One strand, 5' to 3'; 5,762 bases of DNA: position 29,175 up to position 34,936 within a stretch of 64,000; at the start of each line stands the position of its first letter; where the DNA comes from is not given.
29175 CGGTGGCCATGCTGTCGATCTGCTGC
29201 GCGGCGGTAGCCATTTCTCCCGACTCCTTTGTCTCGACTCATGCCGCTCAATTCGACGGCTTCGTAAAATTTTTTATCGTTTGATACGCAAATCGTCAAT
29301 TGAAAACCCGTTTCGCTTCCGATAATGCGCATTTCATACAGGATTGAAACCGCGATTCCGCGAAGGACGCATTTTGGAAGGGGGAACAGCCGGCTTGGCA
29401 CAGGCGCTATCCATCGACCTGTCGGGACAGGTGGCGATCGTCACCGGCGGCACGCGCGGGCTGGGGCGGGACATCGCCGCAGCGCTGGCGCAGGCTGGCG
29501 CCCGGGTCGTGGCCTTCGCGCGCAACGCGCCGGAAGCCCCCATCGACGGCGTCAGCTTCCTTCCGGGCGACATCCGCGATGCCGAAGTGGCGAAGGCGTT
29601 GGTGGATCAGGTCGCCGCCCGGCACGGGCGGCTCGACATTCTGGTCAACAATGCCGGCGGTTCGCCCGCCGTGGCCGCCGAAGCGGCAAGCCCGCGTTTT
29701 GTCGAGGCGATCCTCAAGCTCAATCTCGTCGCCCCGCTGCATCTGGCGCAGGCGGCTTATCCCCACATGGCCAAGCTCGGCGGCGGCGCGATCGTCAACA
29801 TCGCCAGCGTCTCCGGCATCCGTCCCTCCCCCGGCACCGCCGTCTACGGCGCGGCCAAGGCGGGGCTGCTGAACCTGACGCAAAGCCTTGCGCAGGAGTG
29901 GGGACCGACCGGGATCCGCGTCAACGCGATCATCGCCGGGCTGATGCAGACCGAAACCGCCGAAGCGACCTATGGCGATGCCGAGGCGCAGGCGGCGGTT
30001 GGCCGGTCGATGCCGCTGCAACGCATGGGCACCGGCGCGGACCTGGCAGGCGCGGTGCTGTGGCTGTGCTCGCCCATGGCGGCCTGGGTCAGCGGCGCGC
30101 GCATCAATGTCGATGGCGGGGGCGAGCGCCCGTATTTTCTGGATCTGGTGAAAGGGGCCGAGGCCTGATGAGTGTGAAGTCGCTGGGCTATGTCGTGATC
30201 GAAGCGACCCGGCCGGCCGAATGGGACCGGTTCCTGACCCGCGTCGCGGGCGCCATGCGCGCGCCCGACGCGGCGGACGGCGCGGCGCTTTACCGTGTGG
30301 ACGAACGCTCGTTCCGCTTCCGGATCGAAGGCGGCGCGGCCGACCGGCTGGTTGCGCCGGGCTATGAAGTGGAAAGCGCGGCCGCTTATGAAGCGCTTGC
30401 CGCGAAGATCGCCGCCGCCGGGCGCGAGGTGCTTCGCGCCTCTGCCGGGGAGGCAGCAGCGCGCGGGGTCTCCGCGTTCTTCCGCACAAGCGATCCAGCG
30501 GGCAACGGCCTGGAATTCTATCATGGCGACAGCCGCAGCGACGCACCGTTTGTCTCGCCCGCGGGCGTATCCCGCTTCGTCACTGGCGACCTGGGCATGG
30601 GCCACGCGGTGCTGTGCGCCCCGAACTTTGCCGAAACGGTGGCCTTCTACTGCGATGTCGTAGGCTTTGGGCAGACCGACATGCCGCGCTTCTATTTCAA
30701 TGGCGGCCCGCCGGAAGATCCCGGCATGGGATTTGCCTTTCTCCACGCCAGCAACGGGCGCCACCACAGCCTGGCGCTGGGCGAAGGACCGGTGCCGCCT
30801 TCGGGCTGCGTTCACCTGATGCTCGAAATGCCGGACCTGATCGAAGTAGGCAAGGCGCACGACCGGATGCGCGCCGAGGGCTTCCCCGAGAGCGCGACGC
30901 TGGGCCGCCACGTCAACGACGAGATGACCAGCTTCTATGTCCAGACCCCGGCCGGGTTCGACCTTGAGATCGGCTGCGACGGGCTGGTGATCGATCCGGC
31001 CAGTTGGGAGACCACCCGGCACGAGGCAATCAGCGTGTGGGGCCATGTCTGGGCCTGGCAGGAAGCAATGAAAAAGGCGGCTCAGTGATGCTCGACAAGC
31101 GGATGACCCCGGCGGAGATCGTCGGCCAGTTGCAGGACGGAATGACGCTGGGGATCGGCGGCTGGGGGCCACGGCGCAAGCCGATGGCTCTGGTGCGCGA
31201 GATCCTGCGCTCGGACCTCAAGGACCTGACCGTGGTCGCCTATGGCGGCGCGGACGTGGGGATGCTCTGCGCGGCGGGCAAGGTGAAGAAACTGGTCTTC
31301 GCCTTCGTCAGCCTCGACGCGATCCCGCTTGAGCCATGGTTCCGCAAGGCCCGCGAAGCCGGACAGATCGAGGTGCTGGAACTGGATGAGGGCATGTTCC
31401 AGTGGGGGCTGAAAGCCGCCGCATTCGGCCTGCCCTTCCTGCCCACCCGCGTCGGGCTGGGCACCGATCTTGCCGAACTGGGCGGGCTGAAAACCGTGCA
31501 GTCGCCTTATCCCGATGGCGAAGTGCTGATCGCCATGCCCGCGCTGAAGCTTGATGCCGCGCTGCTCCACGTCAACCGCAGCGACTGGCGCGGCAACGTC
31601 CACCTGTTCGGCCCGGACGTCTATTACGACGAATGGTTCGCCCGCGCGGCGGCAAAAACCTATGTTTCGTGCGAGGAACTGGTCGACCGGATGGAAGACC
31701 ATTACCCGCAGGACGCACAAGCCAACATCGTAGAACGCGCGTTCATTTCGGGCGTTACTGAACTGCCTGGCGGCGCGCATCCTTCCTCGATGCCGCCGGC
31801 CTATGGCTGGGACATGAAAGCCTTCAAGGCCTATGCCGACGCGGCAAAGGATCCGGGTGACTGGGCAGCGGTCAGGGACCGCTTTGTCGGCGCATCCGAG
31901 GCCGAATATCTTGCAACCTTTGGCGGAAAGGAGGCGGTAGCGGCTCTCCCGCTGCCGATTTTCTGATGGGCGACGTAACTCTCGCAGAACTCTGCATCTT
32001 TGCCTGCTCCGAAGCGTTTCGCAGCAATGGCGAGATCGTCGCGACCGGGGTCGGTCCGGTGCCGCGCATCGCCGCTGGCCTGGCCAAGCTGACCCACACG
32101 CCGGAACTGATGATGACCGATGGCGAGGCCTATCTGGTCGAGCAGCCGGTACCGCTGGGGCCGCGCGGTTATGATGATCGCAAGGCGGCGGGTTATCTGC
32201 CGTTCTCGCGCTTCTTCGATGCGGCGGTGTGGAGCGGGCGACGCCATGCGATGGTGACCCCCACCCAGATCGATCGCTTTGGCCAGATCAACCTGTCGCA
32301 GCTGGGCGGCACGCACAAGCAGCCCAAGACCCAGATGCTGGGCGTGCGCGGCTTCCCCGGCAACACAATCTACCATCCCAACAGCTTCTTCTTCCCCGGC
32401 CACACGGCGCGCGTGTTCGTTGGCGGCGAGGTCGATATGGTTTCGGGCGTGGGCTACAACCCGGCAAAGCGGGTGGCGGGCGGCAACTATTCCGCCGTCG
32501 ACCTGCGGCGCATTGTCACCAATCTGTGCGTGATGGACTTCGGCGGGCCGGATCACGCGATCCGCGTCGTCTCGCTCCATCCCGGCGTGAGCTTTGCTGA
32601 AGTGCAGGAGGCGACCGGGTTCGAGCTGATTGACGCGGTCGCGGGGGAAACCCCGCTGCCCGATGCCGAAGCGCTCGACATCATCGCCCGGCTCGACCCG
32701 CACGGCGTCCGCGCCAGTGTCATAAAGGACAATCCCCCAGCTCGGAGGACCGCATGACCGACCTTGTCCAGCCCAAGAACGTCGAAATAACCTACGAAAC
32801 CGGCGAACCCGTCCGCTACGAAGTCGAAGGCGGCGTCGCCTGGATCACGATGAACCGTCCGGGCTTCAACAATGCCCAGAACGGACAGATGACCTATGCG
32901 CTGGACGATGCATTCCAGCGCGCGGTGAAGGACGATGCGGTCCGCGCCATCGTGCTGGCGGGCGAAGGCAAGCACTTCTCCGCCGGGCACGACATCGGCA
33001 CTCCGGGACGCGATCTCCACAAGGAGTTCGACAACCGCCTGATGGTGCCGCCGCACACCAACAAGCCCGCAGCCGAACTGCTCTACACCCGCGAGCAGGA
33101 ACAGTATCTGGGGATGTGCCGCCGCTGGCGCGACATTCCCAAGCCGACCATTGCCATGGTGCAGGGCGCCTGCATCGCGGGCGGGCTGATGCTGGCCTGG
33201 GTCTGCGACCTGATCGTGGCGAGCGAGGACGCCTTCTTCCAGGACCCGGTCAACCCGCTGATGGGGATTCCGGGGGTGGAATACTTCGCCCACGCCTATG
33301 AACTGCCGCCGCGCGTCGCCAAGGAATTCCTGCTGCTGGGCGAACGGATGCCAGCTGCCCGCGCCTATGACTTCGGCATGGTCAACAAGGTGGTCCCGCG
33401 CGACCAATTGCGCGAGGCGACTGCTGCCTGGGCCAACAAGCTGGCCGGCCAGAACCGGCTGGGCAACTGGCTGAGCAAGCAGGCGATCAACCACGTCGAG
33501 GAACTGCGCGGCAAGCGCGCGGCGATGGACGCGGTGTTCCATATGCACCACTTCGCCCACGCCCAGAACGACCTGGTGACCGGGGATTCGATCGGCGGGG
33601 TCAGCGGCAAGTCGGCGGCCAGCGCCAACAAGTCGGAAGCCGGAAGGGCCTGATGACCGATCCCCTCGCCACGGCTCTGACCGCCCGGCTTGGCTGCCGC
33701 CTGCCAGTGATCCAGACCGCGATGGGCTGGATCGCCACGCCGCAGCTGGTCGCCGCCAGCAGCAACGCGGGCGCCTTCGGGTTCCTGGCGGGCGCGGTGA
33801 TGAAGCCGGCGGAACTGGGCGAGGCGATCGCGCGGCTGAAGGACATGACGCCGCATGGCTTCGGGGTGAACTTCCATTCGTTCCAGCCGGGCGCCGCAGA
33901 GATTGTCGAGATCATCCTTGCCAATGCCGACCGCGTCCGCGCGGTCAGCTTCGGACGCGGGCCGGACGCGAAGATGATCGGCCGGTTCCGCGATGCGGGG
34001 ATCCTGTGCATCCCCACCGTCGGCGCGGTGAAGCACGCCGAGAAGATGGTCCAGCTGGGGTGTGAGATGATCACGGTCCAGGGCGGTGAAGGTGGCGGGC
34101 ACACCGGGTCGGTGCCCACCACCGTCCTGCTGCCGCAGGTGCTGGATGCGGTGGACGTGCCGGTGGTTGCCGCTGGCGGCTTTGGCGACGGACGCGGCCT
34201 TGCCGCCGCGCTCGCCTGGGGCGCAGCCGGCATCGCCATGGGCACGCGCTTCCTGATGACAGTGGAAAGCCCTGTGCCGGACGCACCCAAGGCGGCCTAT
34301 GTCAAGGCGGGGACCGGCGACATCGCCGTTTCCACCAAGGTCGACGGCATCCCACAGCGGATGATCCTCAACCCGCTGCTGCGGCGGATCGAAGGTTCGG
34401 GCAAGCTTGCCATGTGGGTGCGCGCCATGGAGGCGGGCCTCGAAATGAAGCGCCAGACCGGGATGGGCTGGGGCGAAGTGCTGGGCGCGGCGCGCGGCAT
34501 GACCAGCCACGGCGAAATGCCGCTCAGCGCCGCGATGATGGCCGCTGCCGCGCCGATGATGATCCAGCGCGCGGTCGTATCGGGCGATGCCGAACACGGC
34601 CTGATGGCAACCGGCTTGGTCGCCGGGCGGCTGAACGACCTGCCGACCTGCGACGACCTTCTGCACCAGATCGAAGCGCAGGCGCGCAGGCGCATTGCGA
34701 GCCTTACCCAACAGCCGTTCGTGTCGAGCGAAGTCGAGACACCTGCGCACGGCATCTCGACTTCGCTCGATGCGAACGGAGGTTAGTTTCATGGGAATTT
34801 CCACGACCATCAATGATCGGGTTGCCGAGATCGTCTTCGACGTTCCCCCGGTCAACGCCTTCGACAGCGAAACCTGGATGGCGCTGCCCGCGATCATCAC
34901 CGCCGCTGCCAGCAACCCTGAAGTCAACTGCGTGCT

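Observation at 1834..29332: A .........-type box recurs in all five AT-rich promoter islands of the catabolic cluster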

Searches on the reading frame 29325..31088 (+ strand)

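Call 13: search_protein_families(library=pfam, proteins=[window:29325-31088:+])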
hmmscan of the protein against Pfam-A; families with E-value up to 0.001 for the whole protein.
window:29325-31088:+ (587 aa): 2 families
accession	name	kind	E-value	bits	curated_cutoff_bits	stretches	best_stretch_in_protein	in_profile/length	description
PF00903.31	Glyoxalase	-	2.3e-17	64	20.6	1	425-549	2-121/121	Glyoxalase/Bleomycin resistance protein/Dioxygenase superfamily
PF22632.2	BphC_D1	-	6.9e-13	48.6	27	1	287-337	1-51/51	Dihydroxybiphenyl dioxygenase BphC D1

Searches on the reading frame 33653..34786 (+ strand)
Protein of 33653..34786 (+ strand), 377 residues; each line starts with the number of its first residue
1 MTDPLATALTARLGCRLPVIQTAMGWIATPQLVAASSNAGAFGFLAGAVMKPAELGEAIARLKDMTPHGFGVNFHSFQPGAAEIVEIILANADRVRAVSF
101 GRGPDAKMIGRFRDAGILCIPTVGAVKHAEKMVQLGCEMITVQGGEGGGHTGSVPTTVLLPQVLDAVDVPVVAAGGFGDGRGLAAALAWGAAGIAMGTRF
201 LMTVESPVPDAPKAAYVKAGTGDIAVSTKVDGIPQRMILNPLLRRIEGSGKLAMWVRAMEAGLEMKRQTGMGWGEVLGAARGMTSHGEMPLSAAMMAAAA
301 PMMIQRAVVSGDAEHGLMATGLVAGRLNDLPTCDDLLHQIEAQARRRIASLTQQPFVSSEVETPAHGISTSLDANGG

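Call 17: search_protein_families(library=pfam, proteins=[window:33653-34786:+])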
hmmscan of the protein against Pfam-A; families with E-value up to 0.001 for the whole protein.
window:33653-34786:+ (377 aa): 3 families
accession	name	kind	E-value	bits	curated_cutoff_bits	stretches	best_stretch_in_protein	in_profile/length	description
PF03060.21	NMO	-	4.9e-67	227.1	28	1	8-340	3-328/331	Nitronate monooxygenase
PF00478.31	IMPDH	-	2.1e-05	24.1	25.6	0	130-208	160-247/345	IMP dehydrogenase / GMP reductase domain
PF01070.24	FMN_dh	-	2.2e-05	24.1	24.9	1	123-203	226-308/350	FMN-dependent dehydrogenase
